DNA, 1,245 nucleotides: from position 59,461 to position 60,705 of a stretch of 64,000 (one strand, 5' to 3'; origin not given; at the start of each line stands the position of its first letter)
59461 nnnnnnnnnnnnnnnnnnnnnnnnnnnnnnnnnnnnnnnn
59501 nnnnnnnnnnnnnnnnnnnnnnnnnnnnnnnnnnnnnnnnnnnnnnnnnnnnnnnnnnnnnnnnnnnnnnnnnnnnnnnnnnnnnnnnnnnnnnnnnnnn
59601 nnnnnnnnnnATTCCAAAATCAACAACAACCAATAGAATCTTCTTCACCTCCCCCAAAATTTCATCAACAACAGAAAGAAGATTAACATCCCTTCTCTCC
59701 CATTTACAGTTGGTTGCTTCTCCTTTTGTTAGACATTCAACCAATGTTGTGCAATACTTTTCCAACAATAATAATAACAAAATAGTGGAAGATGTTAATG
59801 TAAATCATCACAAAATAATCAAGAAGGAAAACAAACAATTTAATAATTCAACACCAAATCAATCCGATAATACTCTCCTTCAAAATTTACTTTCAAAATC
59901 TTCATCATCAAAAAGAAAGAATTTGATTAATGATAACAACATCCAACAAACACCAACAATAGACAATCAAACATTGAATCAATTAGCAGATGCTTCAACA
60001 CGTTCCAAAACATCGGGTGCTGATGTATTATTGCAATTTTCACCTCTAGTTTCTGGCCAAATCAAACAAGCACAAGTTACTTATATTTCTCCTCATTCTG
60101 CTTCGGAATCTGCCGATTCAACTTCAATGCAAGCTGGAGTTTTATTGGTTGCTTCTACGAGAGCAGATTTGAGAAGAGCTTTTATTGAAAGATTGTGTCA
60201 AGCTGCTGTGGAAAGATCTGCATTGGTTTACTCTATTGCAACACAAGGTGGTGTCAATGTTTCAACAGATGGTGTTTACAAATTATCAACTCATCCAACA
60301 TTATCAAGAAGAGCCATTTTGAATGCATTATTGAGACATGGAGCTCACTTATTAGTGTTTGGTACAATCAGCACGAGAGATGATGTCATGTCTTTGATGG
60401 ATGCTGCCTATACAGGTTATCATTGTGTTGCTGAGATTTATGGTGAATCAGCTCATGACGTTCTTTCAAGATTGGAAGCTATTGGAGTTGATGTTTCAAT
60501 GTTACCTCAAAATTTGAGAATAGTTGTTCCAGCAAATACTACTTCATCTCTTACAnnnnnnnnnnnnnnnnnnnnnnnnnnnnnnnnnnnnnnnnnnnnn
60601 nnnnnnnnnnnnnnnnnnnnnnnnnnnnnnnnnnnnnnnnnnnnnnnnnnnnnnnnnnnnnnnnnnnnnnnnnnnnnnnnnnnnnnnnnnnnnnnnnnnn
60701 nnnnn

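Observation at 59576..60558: A catalytically dead bacterial secretion-ATPase-like (CpaF/TadA/VirB11) domain inside a eukaryotic gene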

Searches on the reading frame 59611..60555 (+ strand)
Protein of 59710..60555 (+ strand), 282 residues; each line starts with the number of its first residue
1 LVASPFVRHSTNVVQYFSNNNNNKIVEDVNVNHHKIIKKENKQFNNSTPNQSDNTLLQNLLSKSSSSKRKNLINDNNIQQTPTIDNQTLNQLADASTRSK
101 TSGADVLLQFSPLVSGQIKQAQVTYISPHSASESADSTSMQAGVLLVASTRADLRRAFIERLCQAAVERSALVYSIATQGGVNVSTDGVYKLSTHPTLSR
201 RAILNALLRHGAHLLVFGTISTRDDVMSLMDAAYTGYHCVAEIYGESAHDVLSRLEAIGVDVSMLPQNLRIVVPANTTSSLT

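Call 4: search_protein_families(library=pfam, proteins=[window:59710-60555:+], max_evalue=10)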
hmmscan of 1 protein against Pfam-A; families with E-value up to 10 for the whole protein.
window:59710-60555:+ (282 aa): 3 families
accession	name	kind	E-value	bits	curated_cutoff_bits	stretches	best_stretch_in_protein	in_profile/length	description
PF00437.27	T2SSE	-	1.6e-06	27.5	24.9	1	189-273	189-273/370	Type II/IV secretion system protein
PF13527.13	Acetyltransf_9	-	0.065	13.7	25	1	173-211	60-97/127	Acetyltransferase (GNAT) domain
PF13528.12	Glyco_trans_1_3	-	0.091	12.4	25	1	192-240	175-221/322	Glycosyl transferase family 1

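Call 5: search_protein_families(library=ncbifam, proteins=[window:59710-60555:+], max_evalue=10)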
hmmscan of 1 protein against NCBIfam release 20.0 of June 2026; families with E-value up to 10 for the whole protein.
window:59710-60555:+ (282 aa): 3 families
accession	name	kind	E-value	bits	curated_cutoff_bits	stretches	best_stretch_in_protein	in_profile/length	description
NF041000.1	ATPase_ComGA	equivalog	1.7e-07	30.5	300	1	201-273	188-260/267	competence type IV pilus ATPase ComGA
NF007755.0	PRK10436.1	equivalog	4.1e-06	25.7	617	1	193-273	268-350/465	type II secretion system protein GspE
NF053679.1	CysteaSynCapA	equivalog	0.035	12.9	600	1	221-269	75-123/329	cysteate synthase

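Call 6: search_solved_structures(query=window:59710-60555:+, max_evalue=10, show_alignments=3)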
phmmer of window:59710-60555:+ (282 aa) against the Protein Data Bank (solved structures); distinct sequences matched with E-value up to 10: 10.
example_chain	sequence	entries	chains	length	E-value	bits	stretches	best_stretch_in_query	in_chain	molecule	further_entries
9k2p_A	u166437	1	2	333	0.0034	19.9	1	208-270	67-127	Pyridoxal-5'-phosphate-dependent protein beta subunit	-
5it5_F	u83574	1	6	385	0.16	14.5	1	198-262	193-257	ATP binding motif-containing protein PilF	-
5oiu_A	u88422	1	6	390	0.16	14.4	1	198-262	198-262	Type IV pilus assembly protein PilF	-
6ejf_A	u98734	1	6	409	0.17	14.4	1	198-262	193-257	Type IV pilus assembly protein PilF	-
10my_A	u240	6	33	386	0.38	13.2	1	202-255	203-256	PilT/PilU family type 4a pilus ATPase | Twitching motility protein PilT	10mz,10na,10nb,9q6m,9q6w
7o41_A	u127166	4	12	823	0.44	13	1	176-275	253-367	TrwK protein | Type IV secretion system protein virB4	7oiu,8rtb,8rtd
7o43_A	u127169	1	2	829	0.45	13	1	176-275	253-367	TrwK protein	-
6f8l_G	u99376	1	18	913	0.52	12.8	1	198-262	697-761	Type IV pilus assembly protein PilF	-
7o42_A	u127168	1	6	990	0.64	12.5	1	176-275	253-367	TrwK protein,Protein hcp1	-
7uyy_A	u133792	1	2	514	1.7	11.1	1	155-237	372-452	Aldehyde dehydrogenase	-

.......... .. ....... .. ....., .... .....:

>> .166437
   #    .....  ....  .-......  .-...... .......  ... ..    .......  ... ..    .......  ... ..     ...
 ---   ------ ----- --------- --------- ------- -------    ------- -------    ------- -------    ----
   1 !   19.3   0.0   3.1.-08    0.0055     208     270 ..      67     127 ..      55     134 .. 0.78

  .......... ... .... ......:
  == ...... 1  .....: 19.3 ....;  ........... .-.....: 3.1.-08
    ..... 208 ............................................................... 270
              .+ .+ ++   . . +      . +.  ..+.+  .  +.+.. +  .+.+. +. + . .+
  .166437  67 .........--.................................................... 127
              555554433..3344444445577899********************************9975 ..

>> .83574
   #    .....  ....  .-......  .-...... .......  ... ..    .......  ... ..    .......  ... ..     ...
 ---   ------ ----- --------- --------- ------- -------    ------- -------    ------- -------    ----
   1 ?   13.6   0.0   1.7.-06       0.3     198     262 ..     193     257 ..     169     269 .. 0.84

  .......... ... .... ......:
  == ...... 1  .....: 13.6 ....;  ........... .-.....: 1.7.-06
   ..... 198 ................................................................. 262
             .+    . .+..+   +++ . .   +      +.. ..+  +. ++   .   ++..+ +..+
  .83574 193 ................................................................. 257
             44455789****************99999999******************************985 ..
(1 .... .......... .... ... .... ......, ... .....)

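Call 7: find_homologous_proteins(query=window:59710-60555:+, max_evalue=0.001)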
Query window:59710-60555:+ (282 aa): 25 proteins with E <= 0.001 among 1237 candidates.
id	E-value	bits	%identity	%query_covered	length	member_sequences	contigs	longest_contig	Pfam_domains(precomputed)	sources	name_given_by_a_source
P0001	2.0e-158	543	100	91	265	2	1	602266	PF00437.27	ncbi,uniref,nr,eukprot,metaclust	ncbi:predicted protein [Naegleria gruberi]|uniref:Predicted protein n=1 Tax=Naegleria gruberi TaxID=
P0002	5.5e-108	378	69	97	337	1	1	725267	PF00437.27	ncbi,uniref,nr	ncbi:hypothetical protein C9374_000480 [Naegleria lovaniensis]|uniref:Bacterial type II secretion sy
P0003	6.0e-104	365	66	98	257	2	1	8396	PF00437.27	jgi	-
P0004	9.0e-104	364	64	97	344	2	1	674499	PF00437.27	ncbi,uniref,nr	ncbi:hypothetical protein FDP41_004210 [Naegleria fowleri]|uniref:Bacterial type II secretion system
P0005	4.7e-89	316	81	66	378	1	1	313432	PF00437.27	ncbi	ncbi:hypothetical protein ABK040_015518 [Willaertia magna]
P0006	2.9e-87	310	82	64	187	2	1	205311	PF00437.27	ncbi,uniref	ncbi:protein transport protein HofB [Acrasis kona]|uniref:Protein transport protein HofB n=1 Tax=Acr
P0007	6.0e-87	309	78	67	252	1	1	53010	PF00437.27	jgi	jgi:hypothetical protein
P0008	8.0e-87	309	73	73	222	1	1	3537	PF00437.27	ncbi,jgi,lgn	jgi:hypothetical protein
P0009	9.5e-87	308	83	62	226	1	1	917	PF00437.27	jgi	-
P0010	3.5e-85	303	73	72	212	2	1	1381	PF00437.27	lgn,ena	-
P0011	3.1e-83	297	69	74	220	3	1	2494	PF00437.27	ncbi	-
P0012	1.8e-82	294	71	70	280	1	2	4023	PF00437.27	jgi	jgi:hypothetical protein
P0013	3.2e-82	294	80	61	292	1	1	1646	PF00437.27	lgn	-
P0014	1.9e-81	291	80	61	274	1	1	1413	PF00437.27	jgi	jgi:hypothetical protein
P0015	9.6e-81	289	65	79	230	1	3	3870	PF00437.27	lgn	-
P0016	3.8e-71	257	58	75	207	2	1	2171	PF00437.27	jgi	jgi:hypothetical protein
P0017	3.3e-69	251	65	61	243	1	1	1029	PF00437.27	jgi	-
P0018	2.5e-68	248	73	56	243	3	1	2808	PF00437.27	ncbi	-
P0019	4.9e-67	244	65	61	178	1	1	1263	PF00437.27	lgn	-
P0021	2.8e-57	212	59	63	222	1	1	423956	PF00437.27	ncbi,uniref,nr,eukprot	ncbi:Type II secretion system (T2SS)-related protein GspEL1 [Andalucia godoyi]|uniref:Type II secret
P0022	2.7e-55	205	54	72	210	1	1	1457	PF00437.27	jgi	jgi:hypothetical protein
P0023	5.8e-55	204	65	55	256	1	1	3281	PF00437.27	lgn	-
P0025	8.3e-48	181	59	53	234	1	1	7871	PF00437.27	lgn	-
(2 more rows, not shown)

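Call 25: search_solved_structures(query=A1, max_evalue=0.01, show_alignments=4)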
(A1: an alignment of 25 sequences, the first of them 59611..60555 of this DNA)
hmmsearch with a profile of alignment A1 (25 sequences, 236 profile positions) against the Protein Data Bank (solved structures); distinct sequences matched with E-value up to 0.01: 0.

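Call 27: search_solved_structures(query=A1, max_evalue=10, show_alignments=4)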
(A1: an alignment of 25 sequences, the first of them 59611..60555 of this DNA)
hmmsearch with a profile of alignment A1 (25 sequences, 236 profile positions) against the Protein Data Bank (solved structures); distinct sequences matched with E-value up to 10: 13.
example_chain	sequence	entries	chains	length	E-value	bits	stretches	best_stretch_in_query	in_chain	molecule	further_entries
5it5_F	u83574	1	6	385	0.026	17.2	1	159-218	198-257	ATP binding motif-containing protein PilF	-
5oiu_A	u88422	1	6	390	0.027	17.1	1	159-218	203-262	Type IV pilus assembly protein PilF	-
6ejf_A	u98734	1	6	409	0.028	17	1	159-218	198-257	Type IV pilus assembly protein PilF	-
6f8l_G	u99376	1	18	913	0.078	15.6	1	159-217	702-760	Type IV pilus assembly protein PilF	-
10my_A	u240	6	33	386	0.51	12.9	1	160-211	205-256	PilT/PilU family type 4a pilus ATPase | Twitching motility protein PilT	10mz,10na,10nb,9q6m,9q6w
1eps_A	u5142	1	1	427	0.59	12.7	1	141-188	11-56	5-ENOL-PYRUVYL-3-PHOSPHATE SYNTHASE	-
9k2p_A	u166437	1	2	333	0.64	12.6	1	186-225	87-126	Pyridoxal-5'-phosphate-dependent protein beta subunit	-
6wlz_J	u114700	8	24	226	1.6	11.3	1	38-143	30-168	V-type proton ATPase subunit E 1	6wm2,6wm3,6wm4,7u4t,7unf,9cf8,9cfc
6xbw_I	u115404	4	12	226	1.7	11.2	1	38-143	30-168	V-type proton ATPase subunit E 1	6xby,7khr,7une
7x4n_C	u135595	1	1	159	1.9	11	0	149-170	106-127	DARPin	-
5eyp_F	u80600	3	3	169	2.4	10.7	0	152-170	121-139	DESIGNED ANKYRIN REPEAT PROTEIN (DARPIN) | Designed ankyrin repeat protein -- Darpin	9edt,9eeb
7u8o_I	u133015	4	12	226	7.6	9.1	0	38-142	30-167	V-type proton ATPase subunit E 1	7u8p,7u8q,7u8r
8clb_E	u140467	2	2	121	8.2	9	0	6-64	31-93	Stathmin-4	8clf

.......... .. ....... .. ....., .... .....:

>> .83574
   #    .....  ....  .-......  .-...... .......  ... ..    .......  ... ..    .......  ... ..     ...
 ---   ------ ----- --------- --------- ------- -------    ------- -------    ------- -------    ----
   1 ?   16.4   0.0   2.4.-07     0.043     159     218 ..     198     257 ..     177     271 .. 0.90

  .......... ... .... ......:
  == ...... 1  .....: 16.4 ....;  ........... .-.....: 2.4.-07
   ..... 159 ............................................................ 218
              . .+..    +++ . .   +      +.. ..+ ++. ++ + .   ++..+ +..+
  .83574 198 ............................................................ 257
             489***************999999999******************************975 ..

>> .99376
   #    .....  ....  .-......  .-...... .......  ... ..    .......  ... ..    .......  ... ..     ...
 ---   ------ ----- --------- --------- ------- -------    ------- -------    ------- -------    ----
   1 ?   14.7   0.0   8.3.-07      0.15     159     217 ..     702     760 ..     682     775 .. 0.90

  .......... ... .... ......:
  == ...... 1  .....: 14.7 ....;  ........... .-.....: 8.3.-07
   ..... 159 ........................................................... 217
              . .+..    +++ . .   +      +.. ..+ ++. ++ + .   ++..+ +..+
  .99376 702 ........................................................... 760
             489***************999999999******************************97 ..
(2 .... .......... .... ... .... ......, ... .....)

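Call 28: search_protein_families(library=pfam, alignment_id=A1, max_evalue=0.01)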
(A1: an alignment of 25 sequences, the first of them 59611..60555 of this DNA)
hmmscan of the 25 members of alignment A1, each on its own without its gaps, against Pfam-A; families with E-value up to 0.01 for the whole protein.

A. member 1, window:59611-60555:+ (315 aa): 1 family
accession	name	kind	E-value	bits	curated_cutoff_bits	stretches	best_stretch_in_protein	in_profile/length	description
PF00437.27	T2SSE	-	1.9e-06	27.2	24.9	1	222-306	189-273/370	Type II/IV secretion system protein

B. families by the number of members that match (of 25 scanned): 2 families
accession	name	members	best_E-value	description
PF00437.27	T2SSE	25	1.8e-08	Type II/IV secretion system protein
PF13527.13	Acetyltransf_9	1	0.0011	Acetyltransferase (GNAT) domain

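Call 29: predict_structure(alignment_id=A1)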
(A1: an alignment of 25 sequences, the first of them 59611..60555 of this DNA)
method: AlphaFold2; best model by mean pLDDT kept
length: 315 residues; sequences in the alignment: 25
mean_pLDDT: 64.9   pTM: 0.49
mean pLDDT of the five models: 64.9, 62.6, 61.6, 58.0, 55.8
residues with pLDDT >= 90: 92; 70-90: 54; 50-70: 34; < 50: 135
segments of 3 or more residues with pLDDT < 50: 3-16, 35-37, 41-43, 53-118, 129-154, 158-173, 312-315
pLDDT, mean of each block of 10 residues (from residue 1): 46 50 78 53 54 44 38 39 41 40 39 46 52 39 34 46 44 75 93 93 92 83 86 82 88 93 90 94 94 90 87 45
secondary structure, 60 per line:
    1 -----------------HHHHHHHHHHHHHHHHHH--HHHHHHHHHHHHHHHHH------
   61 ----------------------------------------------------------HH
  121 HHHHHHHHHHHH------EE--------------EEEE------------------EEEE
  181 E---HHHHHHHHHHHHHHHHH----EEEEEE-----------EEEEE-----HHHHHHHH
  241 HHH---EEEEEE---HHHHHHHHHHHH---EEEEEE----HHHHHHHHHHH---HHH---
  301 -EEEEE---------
elements in order: H18-35 H38-54 H119-132 E155-158 E177-181 H185-201 E206-211 E223-227 H233-243 E247-252 H256-267 E271-276 H281-291 E302-306

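Call 32: fold_search(model_id=the predicted structure, library=pdb)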
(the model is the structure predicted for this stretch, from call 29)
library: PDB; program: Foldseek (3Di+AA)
matches with E <= 10: 1737; with E <= 0.001: 147
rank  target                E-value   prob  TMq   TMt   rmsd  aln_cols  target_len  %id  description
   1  5tsg_C                2.6e-07  1.00  0.33  0.28   3.4       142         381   16  PilB from Geobacter metallireducens bound to ADP (released 2017-05-17)
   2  5zfr_B                5.1e-07  1.00  0.33  0.27   3.1       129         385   19  Crystal structure of PilB, an extension ATPase motor of Type IV pilus, from Geobacter sulfurreducens (released 2018-09-19)
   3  5oiu_B                6.6e-07  1.00  0.33  0.28   3.1       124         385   19  Crystal structure of PilF type IV pilus assembly ATPase from Thermus thermophilus (released 2018-08-08)
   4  5oiu_C                7.9e-07  1.00  0.34  0.28   3.0       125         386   19  Crystal structure of PilF type IV pilus assembly ATPase from Thermus thermophilus (released 2018-08-08)
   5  4ihq_C                8.4e-07  1.00  0.33  0.21   3.6       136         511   18  Archaellum Assembly ATPase FlaI bound to ADP (released 2013-03-06)
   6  5it5_A                1.1e-06  1.00  0.33  0.28   3.6       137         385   20  Thermus thermophilus PilB core ATPase region (released 2016-10-19)
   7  4ii7_D                1.1e-06  1.00  0.32  0.21   4.2       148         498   15  Archaellum Assembly ATPase FlaI (released 2013-03-06)
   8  5tsg_D                1.3e-06  1.00  0.34  0.28   2.7       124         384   18  PilB from Geobacter metallireducens bound to ADP (released 2017-05-17)
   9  5tsg_B                1.6e-06  1.00  0.34  0.28   3.4       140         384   17  PilB from Geobacter metallireducens bound to ADP (released 2017-05-17)
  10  4ihq_A                1.6e-06  1.00  0.33  0.21   3.9       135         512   16  Archaellum Assembly ATPase FlaI bound to ADP (released 2013-03-06)
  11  4pht_A                2.0e-06  1.00  0.36  0.27   3.1       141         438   16  ATPase GspE in complex with the cytoplasmic domain of GspL from the Vibrio vulnificus type II Secretion system (released 2014-11-26)
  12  5tsh_E                2.4e-06  1.00  0.37  0.30   2.9       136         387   17  PilB from Geobacter metallireducens bound to AMP-PNP (released 2017-05-17)
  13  5tsh_F                2.4e-06  1.00  0.34  0.28   3.5       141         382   18  PilB from Geobacter metallireducens bound to AMP-PNP (released 2017-05-17)
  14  6olj_A                2.4e-06  1.00  0.34  0.28   3.4       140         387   18  CryoEM structure of PilB from Geobacter metallireducens: C2ccocco conformation (released 2019-11-20)
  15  5f4h_B                2.8e-06  1.00  0.37  0.27   3.0       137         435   15  Archael RuvB-like Holiday junction helicase (released 2016-12-21)
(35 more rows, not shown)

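Call 45: search_protein_representatives(alignment_id=A1)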
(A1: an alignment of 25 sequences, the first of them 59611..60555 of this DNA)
Query: 25 sequences, 236 profile positions. Proteins with E-value up to 0.001 (for the whole library): 30; up to 1e-10: 13; up to 1e-30: 7. The best 30 are listed.
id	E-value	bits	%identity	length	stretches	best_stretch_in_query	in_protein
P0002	1.5e-110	384.6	-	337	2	10-234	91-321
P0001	6.6e-106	369.4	-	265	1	12-234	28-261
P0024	3.5e-90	317.9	-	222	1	16-226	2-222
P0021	2.0e-89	315.4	-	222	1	10-233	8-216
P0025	5.9e-76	271.3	-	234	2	64-229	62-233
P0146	2.4e-72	259.5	-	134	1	100-232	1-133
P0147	1.8e-69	250.1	-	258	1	49-232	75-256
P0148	2.8e-28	115.3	-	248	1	130-191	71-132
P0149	8.7e-27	110.4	-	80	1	171-234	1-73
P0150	1.1e-25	106.8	-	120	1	14-125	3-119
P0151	1.9e-14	70.0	-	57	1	154-196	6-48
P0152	3.9e-13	65.7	-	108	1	50-117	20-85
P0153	6.5e-11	58.4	-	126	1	13-97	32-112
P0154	1.5e-10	57.3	-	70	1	199-235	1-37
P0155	2.6e-05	40.1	-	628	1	157-230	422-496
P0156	3.0e-05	39.9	-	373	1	137-232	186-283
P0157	3.0e-05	39.9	-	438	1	138-221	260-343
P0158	5.2e-05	39.1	-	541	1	135-231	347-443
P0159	5.6e-05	39.0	-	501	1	138-231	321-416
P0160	6.3e-05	38.9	-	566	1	138-231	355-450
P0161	6.4e-05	38.8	-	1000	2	162-231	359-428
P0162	1.2e-04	38.0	-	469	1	137-231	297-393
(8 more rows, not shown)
